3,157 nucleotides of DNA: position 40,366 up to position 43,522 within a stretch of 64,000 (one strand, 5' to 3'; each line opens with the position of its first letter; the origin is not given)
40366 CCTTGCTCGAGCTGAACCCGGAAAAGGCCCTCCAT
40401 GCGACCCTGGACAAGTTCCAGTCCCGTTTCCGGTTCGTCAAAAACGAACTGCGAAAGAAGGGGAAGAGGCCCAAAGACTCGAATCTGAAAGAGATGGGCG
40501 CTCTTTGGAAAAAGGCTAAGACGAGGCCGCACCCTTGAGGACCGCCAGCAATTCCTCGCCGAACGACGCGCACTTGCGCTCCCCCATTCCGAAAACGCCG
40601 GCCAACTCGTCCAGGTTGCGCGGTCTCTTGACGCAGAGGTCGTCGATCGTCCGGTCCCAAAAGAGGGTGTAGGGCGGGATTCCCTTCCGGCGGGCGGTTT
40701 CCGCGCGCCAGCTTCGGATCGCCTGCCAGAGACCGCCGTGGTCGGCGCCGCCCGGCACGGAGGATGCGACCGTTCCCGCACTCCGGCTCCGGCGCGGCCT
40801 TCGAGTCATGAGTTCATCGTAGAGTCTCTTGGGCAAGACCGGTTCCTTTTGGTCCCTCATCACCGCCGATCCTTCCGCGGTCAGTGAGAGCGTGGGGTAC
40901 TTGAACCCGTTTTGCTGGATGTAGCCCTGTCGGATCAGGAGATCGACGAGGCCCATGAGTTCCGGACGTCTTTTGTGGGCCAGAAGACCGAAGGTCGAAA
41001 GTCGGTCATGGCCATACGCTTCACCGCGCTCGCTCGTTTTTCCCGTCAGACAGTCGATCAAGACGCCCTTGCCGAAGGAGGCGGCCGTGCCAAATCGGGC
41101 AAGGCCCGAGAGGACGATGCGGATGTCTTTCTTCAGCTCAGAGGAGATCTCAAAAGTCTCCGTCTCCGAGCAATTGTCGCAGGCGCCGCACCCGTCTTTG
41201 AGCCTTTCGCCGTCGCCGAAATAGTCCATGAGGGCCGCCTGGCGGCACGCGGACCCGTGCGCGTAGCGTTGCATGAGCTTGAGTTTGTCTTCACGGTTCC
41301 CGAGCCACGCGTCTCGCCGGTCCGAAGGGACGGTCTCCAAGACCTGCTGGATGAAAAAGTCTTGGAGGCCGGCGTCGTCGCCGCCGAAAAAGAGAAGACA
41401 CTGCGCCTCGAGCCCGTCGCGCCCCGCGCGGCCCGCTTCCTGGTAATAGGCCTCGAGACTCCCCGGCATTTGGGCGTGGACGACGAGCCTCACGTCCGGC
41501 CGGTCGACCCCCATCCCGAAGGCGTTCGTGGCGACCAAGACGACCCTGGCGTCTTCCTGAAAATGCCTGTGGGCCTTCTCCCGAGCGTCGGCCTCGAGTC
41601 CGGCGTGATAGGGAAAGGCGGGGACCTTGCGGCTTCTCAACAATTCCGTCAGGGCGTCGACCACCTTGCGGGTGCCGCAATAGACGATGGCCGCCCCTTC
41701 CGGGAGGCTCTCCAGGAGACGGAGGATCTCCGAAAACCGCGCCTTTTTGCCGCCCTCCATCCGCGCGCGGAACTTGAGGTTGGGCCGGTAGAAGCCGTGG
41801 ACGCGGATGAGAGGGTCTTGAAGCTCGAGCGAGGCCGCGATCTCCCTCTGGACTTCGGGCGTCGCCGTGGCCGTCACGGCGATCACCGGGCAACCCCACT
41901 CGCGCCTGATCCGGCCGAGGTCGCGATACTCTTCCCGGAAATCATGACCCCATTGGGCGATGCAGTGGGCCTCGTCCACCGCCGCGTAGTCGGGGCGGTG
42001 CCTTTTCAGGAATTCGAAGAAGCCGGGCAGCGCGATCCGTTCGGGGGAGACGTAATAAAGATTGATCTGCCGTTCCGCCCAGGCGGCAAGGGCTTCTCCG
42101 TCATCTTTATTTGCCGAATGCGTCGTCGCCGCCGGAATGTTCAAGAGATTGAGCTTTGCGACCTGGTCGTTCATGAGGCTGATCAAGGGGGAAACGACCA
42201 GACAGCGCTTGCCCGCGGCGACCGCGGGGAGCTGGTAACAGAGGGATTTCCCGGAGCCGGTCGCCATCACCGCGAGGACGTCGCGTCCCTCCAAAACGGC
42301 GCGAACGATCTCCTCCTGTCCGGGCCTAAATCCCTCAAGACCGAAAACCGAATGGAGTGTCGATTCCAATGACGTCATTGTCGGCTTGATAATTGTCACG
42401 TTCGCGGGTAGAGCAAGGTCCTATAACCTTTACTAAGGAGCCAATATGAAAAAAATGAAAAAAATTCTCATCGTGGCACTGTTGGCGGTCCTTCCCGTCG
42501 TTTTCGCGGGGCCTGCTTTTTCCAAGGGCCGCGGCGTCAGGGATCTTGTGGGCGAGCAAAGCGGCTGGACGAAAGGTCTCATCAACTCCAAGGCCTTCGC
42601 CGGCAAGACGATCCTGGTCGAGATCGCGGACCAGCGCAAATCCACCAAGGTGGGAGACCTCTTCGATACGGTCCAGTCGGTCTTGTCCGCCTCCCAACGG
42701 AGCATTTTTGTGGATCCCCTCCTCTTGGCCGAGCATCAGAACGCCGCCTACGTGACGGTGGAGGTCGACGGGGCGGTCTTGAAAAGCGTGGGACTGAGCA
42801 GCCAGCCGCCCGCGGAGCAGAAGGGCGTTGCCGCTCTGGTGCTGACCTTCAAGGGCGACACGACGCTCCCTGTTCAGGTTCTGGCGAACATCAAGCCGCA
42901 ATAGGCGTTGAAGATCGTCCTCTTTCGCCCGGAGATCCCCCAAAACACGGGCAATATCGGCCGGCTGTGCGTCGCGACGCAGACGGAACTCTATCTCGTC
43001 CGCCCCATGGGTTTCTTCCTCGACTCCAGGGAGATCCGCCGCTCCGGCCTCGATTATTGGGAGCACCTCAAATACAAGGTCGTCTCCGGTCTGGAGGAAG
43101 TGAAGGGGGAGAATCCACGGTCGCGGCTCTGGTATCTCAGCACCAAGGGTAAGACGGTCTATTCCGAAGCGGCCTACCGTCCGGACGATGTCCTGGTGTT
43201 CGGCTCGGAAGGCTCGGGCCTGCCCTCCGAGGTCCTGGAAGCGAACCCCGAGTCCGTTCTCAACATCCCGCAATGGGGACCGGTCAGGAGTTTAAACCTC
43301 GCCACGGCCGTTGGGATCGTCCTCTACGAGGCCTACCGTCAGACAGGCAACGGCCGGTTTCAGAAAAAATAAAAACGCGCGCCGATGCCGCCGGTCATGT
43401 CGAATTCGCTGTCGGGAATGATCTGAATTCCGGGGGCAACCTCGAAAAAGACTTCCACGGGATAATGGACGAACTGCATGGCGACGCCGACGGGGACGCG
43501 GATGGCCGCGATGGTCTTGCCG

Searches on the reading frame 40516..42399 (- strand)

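Call 7: search_protein_families(library=pfam, proteins=[window:40516-42399:-])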
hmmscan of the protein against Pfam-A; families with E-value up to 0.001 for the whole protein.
window:40516-42399:- (627 aa): 6 families
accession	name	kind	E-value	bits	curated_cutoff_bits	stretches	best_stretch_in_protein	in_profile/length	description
PF00270.35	DEAD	-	5.7e-25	88.4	26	1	25-184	1-165/167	DEAD/DEAH box helicase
PF00271.37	Helicase_C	-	3.3e-22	79.2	23.5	1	222-329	3-110/110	Helicase conserved C-terminal domain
PF00570.28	HRDC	-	1.1e-18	67.3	23.8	1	556-621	3-68/68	HRDC domain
PF09382.16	RQC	-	7.7e-18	64.8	23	1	423-519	8-102/114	RQC domain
PF16124.10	RecQ_Zn_bind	-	8.9e-10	39.6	25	1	342-410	3-65/66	RecQ zinc-binding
PF04851.21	ResIII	-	0.00016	22.1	22.5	1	24-161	4-146/164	Type III restriction enzyme, res subunit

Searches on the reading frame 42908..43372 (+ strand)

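Call 7: search_protein_families(library=pfam, proteins=[window:42908-43372:+])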
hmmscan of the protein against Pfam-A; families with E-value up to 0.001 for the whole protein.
window:42908-43372:+ (154 aa): 1 family
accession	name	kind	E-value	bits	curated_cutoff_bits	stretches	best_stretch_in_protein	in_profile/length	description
PF00588.24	SpoU_methylase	-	3.6e-31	108.6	29.7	1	2-140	3-142/142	SpoU rRNA Methylase family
